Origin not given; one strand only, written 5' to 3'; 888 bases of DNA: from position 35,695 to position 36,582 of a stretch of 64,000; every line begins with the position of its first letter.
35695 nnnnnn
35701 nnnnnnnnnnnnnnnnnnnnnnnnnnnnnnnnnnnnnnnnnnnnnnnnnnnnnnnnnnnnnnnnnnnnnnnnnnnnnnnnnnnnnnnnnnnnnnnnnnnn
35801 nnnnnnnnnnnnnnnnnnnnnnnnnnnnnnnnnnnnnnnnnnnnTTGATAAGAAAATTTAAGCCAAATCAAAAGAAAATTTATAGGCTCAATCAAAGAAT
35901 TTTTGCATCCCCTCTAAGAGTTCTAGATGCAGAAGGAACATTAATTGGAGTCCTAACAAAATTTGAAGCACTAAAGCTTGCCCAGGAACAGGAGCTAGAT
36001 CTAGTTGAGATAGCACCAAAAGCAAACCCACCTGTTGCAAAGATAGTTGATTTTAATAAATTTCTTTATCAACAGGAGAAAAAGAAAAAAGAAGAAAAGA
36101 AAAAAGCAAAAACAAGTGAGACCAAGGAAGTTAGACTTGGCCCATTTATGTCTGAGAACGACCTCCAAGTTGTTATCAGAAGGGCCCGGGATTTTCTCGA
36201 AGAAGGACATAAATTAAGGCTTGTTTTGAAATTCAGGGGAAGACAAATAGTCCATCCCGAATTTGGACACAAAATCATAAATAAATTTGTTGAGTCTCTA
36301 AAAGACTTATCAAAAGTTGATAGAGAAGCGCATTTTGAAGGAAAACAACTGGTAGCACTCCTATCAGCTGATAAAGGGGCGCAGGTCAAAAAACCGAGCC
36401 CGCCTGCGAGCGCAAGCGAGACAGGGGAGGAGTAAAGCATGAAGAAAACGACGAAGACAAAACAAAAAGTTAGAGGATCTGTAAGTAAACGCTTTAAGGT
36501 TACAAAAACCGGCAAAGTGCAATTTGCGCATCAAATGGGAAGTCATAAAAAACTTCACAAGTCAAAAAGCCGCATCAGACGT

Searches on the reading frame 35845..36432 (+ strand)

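Call 40: search_protein_families(library=pfam, proteins=[window:35845-36432:+], max_evalue=0.001)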
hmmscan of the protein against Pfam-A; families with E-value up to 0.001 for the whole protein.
window:35845-36432:+ (196 aa): 2 families
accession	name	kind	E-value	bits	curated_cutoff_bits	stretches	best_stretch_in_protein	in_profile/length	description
PF05198.21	IF3_N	-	5.2e-26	91.1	26.9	1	16-83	2-69/70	Translation initiation factor IF-3, N-terminal domain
PF00707.27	IF3_C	-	1.1e-24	86.6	34.8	1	92-174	2-84/86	Translation initiation factor IF-3, C-terminal domain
